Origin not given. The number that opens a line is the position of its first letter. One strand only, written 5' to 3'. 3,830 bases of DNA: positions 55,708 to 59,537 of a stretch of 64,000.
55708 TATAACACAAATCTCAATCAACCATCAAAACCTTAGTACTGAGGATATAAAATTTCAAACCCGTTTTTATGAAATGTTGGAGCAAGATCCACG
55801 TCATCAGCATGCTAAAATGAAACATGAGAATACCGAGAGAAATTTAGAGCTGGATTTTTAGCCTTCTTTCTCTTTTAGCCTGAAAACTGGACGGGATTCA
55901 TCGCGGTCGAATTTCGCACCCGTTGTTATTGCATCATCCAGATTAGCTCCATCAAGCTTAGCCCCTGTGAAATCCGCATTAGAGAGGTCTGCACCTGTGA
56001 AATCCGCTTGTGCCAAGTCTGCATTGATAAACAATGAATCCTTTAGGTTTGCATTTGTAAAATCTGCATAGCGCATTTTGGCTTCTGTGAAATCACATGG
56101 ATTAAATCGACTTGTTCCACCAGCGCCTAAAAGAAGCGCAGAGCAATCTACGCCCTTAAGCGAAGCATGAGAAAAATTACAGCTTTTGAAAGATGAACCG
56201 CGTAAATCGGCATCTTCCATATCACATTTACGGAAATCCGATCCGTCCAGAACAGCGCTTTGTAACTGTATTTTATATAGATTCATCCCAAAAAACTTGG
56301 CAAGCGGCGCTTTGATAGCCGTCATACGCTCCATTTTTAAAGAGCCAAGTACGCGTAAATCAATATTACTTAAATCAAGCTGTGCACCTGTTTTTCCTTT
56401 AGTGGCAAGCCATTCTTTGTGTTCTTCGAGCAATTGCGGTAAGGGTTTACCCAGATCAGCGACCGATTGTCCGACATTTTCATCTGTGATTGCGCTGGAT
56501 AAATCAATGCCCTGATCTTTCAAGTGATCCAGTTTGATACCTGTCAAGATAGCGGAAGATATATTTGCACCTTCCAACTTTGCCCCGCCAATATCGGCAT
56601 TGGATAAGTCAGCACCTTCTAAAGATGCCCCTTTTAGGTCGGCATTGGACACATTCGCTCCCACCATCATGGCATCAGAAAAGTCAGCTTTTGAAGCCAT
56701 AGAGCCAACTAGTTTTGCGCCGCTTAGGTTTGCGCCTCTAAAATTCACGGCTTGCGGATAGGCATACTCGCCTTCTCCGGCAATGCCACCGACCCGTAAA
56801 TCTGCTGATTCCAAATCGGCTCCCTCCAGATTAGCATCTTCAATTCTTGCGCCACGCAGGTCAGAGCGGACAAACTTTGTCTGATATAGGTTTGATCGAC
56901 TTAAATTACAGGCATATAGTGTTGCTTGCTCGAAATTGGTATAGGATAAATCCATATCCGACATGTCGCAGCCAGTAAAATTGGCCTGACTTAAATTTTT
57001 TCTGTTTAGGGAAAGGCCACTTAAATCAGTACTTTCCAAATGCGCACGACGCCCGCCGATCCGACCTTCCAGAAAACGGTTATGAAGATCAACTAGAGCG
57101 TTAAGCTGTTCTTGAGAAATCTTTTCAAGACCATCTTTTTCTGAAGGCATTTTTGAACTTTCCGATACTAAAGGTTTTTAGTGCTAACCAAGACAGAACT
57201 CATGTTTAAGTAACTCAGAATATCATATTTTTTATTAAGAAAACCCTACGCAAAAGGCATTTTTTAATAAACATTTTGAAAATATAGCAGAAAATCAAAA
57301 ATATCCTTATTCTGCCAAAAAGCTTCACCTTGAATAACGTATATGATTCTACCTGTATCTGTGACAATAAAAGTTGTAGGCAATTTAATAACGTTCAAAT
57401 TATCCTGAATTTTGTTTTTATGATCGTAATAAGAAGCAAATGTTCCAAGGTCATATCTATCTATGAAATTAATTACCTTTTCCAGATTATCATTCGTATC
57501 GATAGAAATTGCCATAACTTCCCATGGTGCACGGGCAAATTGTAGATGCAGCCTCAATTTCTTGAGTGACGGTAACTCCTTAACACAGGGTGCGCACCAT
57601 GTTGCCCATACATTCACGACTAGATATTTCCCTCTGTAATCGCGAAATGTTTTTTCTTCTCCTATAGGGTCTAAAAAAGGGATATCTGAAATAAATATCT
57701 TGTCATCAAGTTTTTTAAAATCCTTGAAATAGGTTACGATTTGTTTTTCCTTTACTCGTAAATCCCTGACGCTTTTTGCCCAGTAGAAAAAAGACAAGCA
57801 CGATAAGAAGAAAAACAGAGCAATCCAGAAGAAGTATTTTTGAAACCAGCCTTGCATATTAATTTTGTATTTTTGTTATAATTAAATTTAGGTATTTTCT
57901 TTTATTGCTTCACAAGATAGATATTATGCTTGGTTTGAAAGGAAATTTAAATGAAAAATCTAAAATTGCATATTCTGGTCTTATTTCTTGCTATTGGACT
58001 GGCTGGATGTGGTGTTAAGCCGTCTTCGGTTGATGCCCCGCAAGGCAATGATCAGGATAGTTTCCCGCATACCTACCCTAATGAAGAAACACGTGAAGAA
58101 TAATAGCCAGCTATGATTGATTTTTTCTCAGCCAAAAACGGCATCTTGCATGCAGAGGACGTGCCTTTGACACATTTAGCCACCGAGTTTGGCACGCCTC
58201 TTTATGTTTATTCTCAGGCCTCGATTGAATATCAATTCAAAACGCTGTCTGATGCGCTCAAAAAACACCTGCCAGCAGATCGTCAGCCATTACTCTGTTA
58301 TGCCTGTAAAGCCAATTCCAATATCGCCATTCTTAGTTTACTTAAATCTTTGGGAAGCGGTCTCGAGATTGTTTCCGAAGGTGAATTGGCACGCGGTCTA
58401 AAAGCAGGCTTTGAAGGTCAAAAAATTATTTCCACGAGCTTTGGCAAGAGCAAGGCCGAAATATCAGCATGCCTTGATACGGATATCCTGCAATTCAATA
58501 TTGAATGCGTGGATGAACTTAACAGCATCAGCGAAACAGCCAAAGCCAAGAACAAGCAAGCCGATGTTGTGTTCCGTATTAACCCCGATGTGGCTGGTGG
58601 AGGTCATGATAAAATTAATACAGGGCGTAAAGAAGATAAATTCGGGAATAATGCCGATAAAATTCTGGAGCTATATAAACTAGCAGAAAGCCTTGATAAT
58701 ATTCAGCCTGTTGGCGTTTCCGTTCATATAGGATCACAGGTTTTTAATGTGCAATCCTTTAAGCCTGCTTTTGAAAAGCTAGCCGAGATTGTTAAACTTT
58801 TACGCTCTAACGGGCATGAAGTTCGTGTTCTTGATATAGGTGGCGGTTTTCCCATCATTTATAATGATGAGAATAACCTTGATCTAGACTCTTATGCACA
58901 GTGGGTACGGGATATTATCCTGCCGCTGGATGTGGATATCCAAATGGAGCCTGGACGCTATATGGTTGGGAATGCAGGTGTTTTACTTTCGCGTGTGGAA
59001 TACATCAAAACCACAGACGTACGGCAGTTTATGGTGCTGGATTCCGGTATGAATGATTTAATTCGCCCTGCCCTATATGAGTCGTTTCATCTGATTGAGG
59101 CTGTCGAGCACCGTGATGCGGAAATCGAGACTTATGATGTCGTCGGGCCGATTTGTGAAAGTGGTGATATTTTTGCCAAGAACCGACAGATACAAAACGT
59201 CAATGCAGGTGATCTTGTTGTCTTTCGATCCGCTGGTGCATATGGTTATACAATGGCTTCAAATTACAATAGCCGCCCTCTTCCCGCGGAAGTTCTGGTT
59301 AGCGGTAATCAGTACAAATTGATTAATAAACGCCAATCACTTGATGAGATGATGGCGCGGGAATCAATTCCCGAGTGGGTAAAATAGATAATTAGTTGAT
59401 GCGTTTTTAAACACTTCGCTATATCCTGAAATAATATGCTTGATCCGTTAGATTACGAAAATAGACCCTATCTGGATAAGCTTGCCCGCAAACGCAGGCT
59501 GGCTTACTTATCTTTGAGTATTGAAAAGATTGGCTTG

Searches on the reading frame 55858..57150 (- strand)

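Call 38: search_protein_families(library=pfam, proteins=[window:55858-57150:-], max_evalue=0.00001)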
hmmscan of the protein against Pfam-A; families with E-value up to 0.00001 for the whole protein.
window:55858-57150:- (430 aa): 5 families
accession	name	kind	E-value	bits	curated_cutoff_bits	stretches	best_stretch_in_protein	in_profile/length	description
PF00805.28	Pentapeptide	-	2.2e-60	200.1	20.2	7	374-407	3-36/40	Pentapeptide repeats (8 copies)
PF13599.13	Pentapeptide_4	-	4.3e-43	145.7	38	3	35-108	5-78/78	Pentapeptide repeat region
PF13576.12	Pentapeptide_3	-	3.1e-32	110.9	27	1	286-329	1-47/48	Pentapeptide repeats (9 copies)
PF23894.2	LD_SV2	-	1e-12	48.7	29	0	347-394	45-92/92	SV2A/B/C luminal domain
PF25296.1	Decapeptide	-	1.3e-11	44.6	45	0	352-400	20-68/74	Decapeptide repeat region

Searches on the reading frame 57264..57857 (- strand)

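Call 38: search_protein_families(library=pfam, proteins=[window:57264-57857:-], max_evalue=0.00001)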
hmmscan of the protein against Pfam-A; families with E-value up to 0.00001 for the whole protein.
window:57264-57857:- (197 aa): 3 families
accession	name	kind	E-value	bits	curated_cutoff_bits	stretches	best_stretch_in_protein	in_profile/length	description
PF00578.27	AhpC-TSA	-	1.6e-16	60.8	26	1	64-173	13-123/124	AhpC/TSA family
PF08534.16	Redoxin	-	8.9e-15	55.2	26.6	1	65-179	17-136/148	Redoxin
PF13905.12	Thioredoxin_8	-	6.8e-12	46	27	1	76-171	1-94/94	Thioredoxin-like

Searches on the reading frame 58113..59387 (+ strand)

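Call 38: search_protein_families(library=pfam, proteins=[window:58113-59387:+], max_evalue=0.00001)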
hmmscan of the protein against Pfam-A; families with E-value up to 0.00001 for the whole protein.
window:58113-59387:+ (424 aa): 2 families
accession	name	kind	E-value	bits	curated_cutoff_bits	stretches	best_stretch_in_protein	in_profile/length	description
PF02784.22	Orn_Arg_deC_N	-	7e-55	186.5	23.4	1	41-285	7-246/247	Pyridoxal-dependent decarboxylase, pyridoxal binding domain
PF00278.28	Orn_DAP_Arg_deC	-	9.9e-29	99.9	23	1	31-375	2-95/95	Pyridoxal-dependent decarboxylase, C-terminal sheet domain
